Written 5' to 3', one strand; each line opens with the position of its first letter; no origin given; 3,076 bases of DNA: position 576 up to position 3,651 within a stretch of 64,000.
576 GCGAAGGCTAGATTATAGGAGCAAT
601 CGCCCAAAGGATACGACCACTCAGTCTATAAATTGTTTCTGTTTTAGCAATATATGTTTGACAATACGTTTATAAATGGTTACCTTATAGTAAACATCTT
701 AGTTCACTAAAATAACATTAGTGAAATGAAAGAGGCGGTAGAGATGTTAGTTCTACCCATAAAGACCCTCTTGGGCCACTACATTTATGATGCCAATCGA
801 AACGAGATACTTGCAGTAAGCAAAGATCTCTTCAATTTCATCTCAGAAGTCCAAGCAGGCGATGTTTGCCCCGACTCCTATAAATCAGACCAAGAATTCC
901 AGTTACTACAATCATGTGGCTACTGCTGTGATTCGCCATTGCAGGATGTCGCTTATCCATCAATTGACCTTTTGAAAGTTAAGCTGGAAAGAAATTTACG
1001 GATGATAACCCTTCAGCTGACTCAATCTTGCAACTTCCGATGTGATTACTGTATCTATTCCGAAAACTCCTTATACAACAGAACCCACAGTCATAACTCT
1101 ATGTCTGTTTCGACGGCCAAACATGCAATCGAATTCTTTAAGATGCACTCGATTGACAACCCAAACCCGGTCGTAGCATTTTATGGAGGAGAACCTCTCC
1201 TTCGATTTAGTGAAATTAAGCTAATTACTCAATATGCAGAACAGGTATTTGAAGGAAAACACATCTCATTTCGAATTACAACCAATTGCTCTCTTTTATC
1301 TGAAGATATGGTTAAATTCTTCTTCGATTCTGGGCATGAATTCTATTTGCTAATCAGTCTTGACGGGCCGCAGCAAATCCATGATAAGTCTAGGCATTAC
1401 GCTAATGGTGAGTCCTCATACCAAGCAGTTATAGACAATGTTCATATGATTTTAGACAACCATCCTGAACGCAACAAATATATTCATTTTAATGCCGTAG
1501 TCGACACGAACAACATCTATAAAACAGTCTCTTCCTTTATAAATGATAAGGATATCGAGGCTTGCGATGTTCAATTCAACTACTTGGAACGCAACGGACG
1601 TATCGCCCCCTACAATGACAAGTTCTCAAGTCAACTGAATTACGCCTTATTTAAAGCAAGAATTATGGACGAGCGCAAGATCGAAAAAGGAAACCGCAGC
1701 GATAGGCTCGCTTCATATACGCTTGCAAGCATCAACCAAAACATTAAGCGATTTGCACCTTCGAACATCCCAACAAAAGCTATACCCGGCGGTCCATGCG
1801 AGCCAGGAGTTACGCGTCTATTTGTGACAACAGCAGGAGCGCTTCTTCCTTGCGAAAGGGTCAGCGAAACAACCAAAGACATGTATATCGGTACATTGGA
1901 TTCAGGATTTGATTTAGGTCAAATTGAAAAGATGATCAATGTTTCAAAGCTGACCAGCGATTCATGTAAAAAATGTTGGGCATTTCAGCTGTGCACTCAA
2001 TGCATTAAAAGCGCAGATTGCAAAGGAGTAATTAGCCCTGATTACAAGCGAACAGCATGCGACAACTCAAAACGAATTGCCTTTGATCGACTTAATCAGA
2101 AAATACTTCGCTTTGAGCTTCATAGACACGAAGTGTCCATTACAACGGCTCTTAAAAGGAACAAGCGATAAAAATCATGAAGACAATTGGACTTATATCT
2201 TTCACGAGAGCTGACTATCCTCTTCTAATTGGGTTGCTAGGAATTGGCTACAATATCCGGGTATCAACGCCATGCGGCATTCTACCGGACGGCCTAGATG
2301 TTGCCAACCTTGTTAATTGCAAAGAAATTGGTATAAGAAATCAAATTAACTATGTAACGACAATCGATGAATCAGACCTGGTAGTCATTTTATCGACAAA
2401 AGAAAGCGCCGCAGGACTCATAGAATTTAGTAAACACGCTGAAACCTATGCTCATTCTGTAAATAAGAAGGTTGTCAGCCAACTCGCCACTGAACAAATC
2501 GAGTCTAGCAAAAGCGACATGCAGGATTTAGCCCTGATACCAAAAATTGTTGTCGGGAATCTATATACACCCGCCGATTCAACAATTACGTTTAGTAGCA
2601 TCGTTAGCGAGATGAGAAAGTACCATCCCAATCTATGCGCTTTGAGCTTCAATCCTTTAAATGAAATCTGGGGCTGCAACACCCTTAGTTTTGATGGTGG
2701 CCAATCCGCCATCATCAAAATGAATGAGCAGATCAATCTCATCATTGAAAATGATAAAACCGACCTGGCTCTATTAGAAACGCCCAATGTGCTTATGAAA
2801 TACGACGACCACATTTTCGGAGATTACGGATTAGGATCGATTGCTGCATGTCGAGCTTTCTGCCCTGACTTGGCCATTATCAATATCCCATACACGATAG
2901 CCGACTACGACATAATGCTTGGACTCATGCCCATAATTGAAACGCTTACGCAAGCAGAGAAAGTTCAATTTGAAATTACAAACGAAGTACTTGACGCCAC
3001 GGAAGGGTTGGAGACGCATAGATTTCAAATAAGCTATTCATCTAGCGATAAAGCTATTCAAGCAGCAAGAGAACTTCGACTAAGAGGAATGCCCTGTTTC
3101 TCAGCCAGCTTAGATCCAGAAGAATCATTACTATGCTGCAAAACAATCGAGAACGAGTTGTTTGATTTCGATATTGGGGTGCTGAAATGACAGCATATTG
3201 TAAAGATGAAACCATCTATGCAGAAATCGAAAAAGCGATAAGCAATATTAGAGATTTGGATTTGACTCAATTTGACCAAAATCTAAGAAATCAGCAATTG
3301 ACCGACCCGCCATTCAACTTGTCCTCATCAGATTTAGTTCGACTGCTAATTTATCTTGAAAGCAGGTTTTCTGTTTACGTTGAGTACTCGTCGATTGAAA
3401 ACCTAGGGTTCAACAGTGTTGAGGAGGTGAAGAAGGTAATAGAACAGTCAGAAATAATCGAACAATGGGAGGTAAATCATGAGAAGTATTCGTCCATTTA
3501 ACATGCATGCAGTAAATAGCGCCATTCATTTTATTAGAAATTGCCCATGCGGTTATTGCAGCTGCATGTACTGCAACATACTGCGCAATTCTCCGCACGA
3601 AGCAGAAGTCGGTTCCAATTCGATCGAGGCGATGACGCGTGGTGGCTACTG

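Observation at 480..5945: AT-rich island carrying a radical SAM/SPASM + unknown + ACP-like + Cys-rich peptide cluster (CcpM-type RiPP system) in a GC-rich genome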

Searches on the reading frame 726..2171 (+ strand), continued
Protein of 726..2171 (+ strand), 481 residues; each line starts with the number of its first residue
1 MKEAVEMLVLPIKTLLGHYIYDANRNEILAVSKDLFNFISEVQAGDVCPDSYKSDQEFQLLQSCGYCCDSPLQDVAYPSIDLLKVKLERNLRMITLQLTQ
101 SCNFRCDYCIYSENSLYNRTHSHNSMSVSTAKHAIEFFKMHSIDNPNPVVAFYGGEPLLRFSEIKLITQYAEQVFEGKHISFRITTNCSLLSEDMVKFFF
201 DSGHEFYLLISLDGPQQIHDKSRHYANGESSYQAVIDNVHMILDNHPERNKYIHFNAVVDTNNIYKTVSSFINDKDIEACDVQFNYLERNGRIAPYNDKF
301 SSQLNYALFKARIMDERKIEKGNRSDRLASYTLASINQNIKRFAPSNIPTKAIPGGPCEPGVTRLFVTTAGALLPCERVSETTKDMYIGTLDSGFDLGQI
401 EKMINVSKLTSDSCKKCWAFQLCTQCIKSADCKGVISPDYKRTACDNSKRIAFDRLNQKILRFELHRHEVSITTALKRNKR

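Call 85: find_encoding_contigs(protein=P0010, flank=7000, max_places=2)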
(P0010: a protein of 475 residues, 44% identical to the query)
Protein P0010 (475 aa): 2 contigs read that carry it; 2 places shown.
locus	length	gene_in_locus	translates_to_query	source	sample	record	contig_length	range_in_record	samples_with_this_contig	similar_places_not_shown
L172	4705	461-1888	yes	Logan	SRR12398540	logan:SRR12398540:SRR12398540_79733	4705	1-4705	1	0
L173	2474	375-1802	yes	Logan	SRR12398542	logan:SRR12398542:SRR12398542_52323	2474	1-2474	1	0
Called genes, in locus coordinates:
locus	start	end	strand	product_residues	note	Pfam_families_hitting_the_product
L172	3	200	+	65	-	?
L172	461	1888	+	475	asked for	PF04055:Radical_SAM, PF13353:Fer4_12 (weak)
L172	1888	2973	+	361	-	-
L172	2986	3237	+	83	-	-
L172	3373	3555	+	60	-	-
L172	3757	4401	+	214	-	-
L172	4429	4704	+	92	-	?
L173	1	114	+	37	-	?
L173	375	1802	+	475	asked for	PF04055:Radical_SAM, PF13353:Fer4_12 (weak)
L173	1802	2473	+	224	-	?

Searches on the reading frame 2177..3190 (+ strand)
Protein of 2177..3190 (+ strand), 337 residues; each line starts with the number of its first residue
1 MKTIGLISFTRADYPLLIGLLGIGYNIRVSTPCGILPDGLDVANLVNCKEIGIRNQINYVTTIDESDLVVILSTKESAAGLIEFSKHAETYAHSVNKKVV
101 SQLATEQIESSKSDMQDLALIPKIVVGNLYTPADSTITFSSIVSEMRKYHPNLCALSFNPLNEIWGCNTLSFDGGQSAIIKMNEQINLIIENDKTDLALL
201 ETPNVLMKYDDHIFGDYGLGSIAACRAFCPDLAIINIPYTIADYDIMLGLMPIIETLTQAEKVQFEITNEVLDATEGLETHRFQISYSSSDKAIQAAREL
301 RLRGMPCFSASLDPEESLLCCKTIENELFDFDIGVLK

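Call 3: search_protein_families(library=ncbifam, proteins=[window:2177-3190:+], max_evalue=0.01)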
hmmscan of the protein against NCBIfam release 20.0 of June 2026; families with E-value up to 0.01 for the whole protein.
window:2177-3190:+ (337 aa): 1 family
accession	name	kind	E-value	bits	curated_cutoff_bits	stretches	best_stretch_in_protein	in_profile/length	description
TIGR04066.1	nat_prod_clost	hypoth_equivalog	8.7e-10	38.1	200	1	179-328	211-359/361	TIGR04066 family peptide maturation system protein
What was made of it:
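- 2177..3190 (+): 337-aa accessory protein, a distant TIGR04066 relative with a DUF1611/DgcN-like two-domain fold. TIGR04066 scores 38 bits (cut-off 200) over the C-terminal half only (call 3).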

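Call 4: search_protein_families(library=pfam, proteins=[window:2177-3190:+], max_evalue=0.01)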
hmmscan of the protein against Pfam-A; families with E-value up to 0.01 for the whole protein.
window:2177-3190:+ (337 aa): 1 family
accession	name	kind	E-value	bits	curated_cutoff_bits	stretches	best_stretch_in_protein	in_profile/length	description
PF01548.23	DEDD_Tnp_IS110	-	0.0029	17.8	29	1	50-126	31-107/155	Transposase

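Call 15: find_homologous_proteins(query=window:2177-3190:+, max_evalue=0.001)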
Query window:2177-3190:+ (337 aa): 6 proteins with E <= 0.001 among 4440 candidates.
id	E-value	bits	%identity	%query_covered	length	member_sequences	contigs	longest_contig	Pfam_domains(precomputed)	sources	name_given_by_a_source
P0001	3.4e-219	744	100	100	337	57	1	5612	-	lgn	-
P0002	1.5e-213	726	96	100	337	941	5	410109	-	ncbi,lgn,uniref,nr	ncbi:hypothetical protein PMW71_01490 [Collinsella aerofaciens]|uniref:hypothetical protein n=1 Tax=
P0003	1.6e-207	706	94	100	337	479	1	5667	-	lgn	-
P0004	3.0e-200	682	91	100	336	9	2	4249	-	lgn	-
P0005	1.8e-141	489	98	66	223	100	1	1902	-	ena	-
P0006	5.4e-138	478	96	67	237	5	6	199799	-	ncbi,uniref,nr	ncbi:hypothetical protein [Collinsella aerofaciens]|uniref:hypothetical protein n=1 Tax=Collinsella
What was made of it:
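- Tried and rejected: The word-indexed homolog search for the 337-aa protein found only Collinsella copies (call 15).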

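Call 18: search_protein_families(library=ncbifam, proteins=[window:2177-3190:+], max_evalue=10)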
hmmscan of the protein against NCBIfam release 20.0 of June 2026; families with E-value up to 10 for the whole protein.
window:2177-3190:+ (337 aa): 2 families
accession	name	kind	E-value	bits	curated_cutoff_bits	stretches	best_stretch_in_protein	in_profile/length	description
TIGR04066.1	nat_prod_clost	hypoth_equivalog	8.7e-10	38.1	200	1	179-328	211-359/361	TIGR04066 family peptide maturation system protein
TIGR01672.1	AphA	equivalog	0.08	12.5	195.8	1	273-310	176-213/237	acid phosphatase AphA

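Call 19: find_encoding_contigs(protein=P0004, flank=10000, max_places=4)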
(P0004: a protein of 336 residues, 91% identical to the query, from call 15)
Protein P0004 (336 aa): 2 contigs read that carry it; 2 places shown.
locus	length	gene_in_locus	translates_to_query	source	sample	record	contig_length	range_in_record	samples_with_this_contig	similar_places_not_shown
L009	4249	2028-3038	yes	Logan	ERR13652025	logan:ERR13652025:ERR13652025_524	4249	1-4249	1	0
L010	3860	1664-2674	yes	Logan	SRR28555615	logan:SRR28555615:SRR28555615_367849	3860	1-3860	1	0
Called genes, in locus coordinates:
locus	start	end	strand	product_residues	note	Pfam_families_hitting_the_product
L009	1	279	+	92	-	?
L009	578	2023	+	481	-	PF13353:Fer4_12 (weak), PF04055:Radical_SAM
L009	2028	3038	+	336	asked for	-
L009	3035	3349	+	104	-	-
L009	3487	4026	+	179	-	-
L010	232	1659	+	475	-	PF04055:Radical_SAM, PF13353:Fer4_12 (weak)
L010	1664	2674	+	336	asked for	-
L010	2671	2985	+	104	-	-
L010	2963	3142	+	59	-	-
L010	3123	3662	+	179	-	-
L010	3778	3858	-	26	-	?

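Call 20: find_encoding_contigs(protein=P0003, flank=10000, max_places=3)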
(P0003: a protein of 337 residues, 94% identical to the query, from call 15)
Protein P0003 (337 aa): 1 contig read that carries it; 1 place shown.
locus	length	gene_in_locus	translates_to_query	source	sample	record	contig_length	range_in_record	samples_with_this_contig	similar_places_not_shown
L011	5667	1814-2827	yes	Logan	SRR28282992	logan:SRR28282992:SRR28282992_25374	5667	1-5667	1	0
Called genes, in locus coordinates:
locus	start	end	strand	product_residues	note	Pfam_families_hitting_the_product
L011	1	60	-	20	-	?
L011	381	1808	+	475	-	PF04055:Radical_SAM, PF13353:Fer4_12 (weak)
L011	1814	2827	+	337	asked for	-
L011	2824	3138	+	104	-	-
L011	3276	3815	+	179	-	-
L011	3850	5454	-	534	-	PF00005:ABC_tran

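Call 21: find_encoding_contigs(protein=P0002, flank=10000, max_places=4)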
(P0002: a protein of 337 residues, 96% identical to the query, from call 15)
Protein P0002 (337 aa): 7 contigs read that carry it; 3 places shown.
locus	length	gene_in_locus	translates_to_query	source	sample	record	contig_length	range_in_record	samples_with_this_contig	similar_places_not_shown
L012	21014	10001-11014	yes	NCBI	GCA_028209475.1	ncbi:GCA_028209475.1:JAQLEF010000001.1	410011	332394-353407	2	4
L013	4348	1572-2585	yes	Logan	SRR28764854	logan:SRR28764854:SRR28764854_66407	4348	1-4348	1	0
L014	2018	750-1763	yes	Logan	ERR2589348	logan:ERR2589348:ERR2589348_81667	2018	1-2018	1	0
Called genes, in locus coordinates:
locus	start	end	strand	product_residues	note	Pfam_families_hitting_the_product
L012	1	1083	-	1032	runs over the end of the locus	PF12705:PDDEXK_1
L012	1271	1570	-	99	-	PF01371:Trp_repressor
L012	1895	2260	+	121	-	PF04020:Phage_holin_4_2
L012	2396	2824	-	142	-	PF02082:Rrf2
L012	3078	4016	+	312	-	PF00291:PALP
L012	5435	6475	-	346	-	PF01546:Peptidase_M20 (faint), PF05343:Peptidase_M42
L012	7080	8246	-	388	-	PF00465:Fe-ADH, PF13685:Fe-ADH_2, PF25137:ADH_Fe_C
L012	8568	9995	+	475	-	PF04055:Radical_SAM, PF13353:Fer4_12 (weak)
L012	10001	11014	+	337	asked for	-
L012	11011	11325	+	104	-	-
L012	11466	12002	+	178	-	-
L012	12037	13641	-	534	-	PF00005:ABC_tran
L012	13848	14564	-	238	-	PF06912:DUF1275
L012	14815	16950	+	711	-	PF08497:Radical_SAM_N, PF04055:Radical_SAM (weak), PF11842:DUF3362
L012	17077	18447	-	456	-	PF00367:PTS_EIIB, PF02378:PTS_EIIC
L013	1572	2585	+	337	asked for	-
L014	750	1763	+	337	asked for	-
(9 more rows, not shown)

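Call 25: predict_structure(protein=window:2177-3190:+)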
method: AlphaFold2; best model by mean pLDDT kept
length: 337 residues; sequences in the alignment: 1
mean_pLDDT: 31.8   pTM: 0.19
mean pLDDT of the five models: 31.8, 28.6, 26.1, 26.0, 25.0
residues with pLDDT >= 90: 0; 70-90: 0; 50-70: 0; < 50: 337
segments of 3 or more residues with pLDDT < 50: 1-337
pLDDT, mean of each block of 10 residues (from residue 1): 37 44 39 32 30 31 31 31 33 32 32 28 25 31 35 27 24 26 26 26 23 27 25 25 36 41 38 38 39 42 32 30 33 32
secondary structure, 60 per line:
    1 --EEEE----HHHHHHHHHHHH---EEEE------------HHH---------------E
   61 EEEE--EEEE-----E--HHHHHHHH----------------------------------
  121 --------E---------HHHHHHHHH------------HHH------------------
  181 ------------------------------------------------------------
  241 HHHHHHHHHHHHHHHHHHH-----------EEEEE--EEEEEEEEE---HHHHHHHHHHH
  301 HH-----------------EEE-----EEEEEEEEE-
elements in order: E3-6 H11-22 E26-29 E60-64 E67-70 H79-86 H139-147 H241-259 E271-275 E278-286 H290-302 E320-322 E328-336
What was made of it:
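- Tried and rejected: Single-sequence AlphaFold of the 337-aa protein gave pLDDT 32 and was discarded (call 25).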

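Call 30: search_protein_representatives(protein=window:2177-3190:+)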
Query: 337 residues. Proteins with E-value up to 0.001 (for the whole library): 55; up to 1e-10: 5; up to 1e-30: 3. The best 55 are listed.
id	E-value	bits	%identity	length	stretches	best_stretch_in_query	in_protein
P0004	9.7e-201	682.1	91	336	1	1-336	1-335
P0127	2.2e-33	132.2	63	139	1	1-107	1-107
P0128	3.8e-32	128.2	89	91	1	79-151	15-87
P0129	3.5e-13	65.8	26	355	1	2-331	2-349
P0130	7.1e-13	64.8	24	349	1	2-318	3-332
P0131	2.7e-10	56.4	23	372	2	120-336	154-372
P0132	6.3e-10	55.1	24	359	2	108-336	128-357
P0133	1.1e-09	54.3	27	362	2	121-236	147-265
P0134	3.4e-09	52.7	24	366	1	118-300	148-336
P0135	5.9e-09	51.9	24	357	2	140-313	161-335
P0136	6.3e-09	51.8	25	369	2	121-336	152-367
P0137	1.9e-08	50.3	26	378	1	103-291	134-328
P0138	2.1e-08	50.2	28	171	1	170-332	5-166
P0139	3.0e-08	49.6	26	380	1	104-334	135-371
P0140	3.4e-08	49.5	24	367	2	99-336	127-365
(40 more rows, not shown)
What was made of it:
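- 2177..3190 (+): An exhaustive phmmer search finds 55 relatives at 19-29% identity (call 30).
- On TIGR04066 peptide maturation system protein: An exhaustive search links it to proteins of ~350-380 aa at 19-29% identity (call 30).
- Tried and rejected: The exhaustive search was needed (call 30).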

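Call 33: search_protein_families(library=pfam, proteins=[window:2177-3190:+], max_evalue=10)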
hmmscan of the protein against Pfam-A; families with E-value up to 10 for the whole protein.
window:2177-3190:+ (337 aa): 2 families
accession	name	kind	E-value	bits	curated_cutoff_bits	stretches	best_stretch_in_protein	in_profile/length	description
PF01548.23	DEDD_Tnp_IS110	-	0.0029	17.8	29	1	50-126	31-107/155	Transposase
PF23311.1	DUF7084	-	0.033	14.4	27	1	245-272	6-33/48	Domain of unknown function (DUF7084)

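Call 49: predict_structure(alignment_id=A1)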
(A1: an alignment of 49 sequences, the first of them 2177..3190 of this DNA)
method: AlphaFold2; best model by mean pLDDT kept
length: 337 residues; sequences in the alignment: 49
mean_pLDDT: 88.9   pTM: 0.77
mean pLDDT of the five models: 88.9, 88.4, 88.3, 88.2, 87.5
residues with pLDDT >= 90: 224; 70-90: 90; 50-70: 10; < 50: 13
segments of 3 or more residues with pLDDT < 50: 105-113, 334-337
pLDDT, mean of each block of 10 residues (from residue 1): 93 83 90 92 90 95 97 81 92 95 54 59 95 87 94 94 89 83 92 93 91 86 95 96 96 96 96 85 89 97 97 95 91 50
secondary structure, 60 per line:
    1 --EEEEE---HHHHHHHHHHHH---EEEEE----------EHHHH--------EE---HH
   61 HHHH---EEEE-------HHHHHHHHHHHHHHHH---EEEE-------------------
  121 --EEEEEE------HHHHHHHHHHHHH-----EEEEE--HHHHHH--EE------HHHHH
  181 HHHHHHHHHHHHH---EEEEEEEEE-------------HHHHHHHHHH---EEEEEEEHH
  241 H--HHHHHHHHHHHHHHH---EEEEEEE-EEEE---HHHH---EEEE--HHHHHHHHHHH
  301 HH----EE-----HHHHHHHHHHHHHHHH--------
elements in order: E3-7 H11-22 E26-30 H42-45 H59-64 E68-71 H79-94 E98-101 E123-128 H135-147 E153-157 H160-165 H176-193 E197-205 H219-228 E232-238 H244-258 E262-268 E270-273 H277-280 E284-287 H290-302 H314-329
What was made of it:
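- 2177..3190 (+): The AF2 model has pLDDT 88.9 (call 49).
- Closest known: DUF1611 proteins. Same: On secondary structure the model reads as two alpha/beta domains (call 49).
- Tried and rejected: It worked only with the 49-sequence alignment (call 49).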

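Call 54: fold_search(model_id=the predicted structure, library=pdb)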
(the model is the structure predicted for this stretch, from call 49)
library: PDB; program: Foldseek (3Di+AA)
matches with E <= 10: 1569; with E <= 0.001: 38
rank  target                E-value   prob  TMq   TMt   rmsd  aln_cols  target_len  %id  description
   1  2obn_B                9.4e-08  1.00  0.58  0.57   6.3       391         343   10  Crystal structure of a duf1611 family protein (ava_3511) from anabaena variabilis atcc 29413 at 2.30 A resolution (released 2007-01-16)
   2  2g0t_B                2.1e-07  1.00  0.54  0.54   8.1       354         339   11  Crystal structure of a putative nucleotide binding protein (tm0796) from Thermotoga maritima at 2.67 A resolution (released 2006-02-28)
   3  2obn_A                2.7e-07  1.00  0.59  0.59   7.2       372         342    9  Crystal structure of a duf1611 family protein (ava_3511) from anabaena variabilis atcc 29413 at 2.30 A resolution (released 2007-01-16)
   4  2obn_C                2.7e-07  1.00  0.60  0.58   6.5       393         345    7  Crystal structure of a duf1611 family protein (ava_3511) from anabaena variabilis atcc 29413 at 2.30 A resolution (released 2007-01-16)
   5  2obn_D                3.6e-07  1.00  0.59  0.58   6.4       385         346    8  Crystal structure of a duf1611 family protein (ava_3511) from anabaena variabilis atcc 29413 at 2.30 A resolution (released 2007-01-16)
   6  2g0t_A                4.6e-07  1.00  0.53  0.53   8.3       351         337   12  Crystal structure of a putative nucleotide binding protein (tm0796) from Thermotoga maritima at 2.67 A resolution (released 2006-02-28)
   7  2jfg                  1.4e-06  1.00  0.21  0.17  15.6       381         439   15  Crystal structure of MurD ligase in complex with UMA and ADP (released 2007-05-15)
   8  7xrj                  2.1e-06  1.00  0.50  0.51   7.2       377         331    9  crystal structure of N-acetyltransferase DgcN-25328 (released 2023-02-01)
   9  7u35_B                3.5e-06  1.00  0.26  0.21  15.7       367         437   13  Crystal Structure of UDP-N-acetylmuramoylalanine--D-glutamate ligase (MurD) from Pseudomonas aeruginosa PAO1 in comple (released 2022-03-09)
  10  5a5f                  3.9e-06  0.99  0.21  0.18  15.3       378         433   14  CRYSTAL STRUCTURE OF MURD LIGASE FROM ESCHERICHIA COLI IN COMPLEX WITH UMA AND ADP (released 2016-04-13)
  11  7sy9_A                4.7e-06  1.00  0.25  0.20  14.8       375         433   11  Crystal Structure of UDP-N-acetylmuramoylalanine--D-glutamate ligase (MurD) from Pseudomonas aeruginosa PAO1 (released 2021-12-15)
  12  8dp2                  7.2e-06  1.00  0.25  0.20  15.1       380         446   12  Crystal Structure of UDP-N-acetylmuramoylalanine--D-glutamate ligase (MurD) from Pseudomonas aeruginosa PAO1 in complex  (released 2022-08-17)
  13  7ti7                  4.0e-05  0.96  0.22  0.17  16.0       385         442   12  Crystal Structure of UDP-N-acetylmuramoylalanine-D-glutamate ligase from Acinetobacter baumannii AB5075-UW in complex wi (released 2022-01-26)
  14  2q9b_A                4.2e-05  1.00  0.32  0.35  17.3       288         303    9  Structure of FTSY:GMPPNP Complex (released 2007-07-03)
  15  7u35_A                1.4e-04  0.97  0.24  0.20  15.5       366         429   12  Crystal Structure of UDP-N-acetylmuramoylalanine--D-glutamate ligase (MurD) from Pseudomonas aeruginosa PAO1 in comple (released 2022-03-09)
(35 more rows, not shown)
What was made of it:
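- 2177..3190 (+): Foldseek top hits are 2obn, 2g0t and 7xrj, TM 0.5-0.6 (call 54).
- On DUF1611 / DgcN fold for the 337-aa protein: Foldseek TM is 0.50-0.60 over the full length, at 7-12% identity (call 54), using a model with pLDDT 88.9 (call 49).
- Closest known: DUF1611 proteins. Same: Foldseek matches these over the full length of the model (351-393 aligned columns) at TM 0.50-0.60, probability 1.00 (call 54).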

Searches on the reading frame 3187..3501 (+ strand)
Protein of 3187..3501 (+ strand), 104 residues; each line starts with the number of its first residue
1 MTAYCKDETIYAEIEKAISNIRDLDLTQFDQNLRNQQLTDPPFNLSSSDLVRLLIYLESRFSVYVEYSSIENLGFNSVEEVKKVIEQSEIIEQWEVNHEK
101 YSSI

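Call 3: search_protein_families(library=ncbifam, proteins=[window:3187-3501:+], max_evalue=0.01)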
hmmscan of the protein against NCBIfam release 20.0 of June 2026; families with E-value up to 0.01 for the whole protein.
window:3187-3501:+ (104 aa): 2 families
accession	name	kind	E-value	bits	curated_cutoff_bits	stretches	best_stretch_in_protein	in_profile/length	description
TIGR04069.1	ocin_ACP_rel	hypoth_equivalog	2.8e-08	34.1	70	1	13-85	5-77/77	peptide maturation system acyl carrier-related protein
NF005480.0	PRK07081.1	equivalog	0.008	16.1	72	0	45-87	33-75/83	acyl carrier protein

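Call 4: search_protein_families(library=pfam, proteins=[window:3187-3501:+], max_evalue=0.01)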
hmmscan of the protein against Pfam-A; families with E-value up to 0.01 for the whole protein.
window:3187-3501:+ (104 aa): 0 families

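Call 18: search_protein_families(library=ncbifam, proteins=[window:3187-3501:+], max_evalue=10)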
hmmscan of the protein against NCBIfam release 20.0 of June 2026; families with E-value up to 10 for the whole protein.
window:3187-3501:+ (104 aa): 4 families
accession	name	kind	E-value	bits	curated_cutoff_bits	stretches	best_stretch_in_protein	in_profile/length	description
TIGR04069.1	ocin_ACP_rel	hypoth_equivalog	2.8e-08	34.1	70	1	13-85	5-77/77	peptide maturation system acyl carrier-related protein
NF005480.0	PRK07081.1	equivalog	0.008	16.1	72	1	45-87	33-75/83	acyl carrier protein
NF052616.1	ACP_for_OlsHI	equivalog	0.13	12.6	130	1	46-86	38-78/83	ornithine lipid biosynthesis acyl carrier protein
NF007679.0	PRK10354.1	subfamily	0.15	12.4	130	1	62-84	29-51/70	RNA chaperone/antiterminator CspA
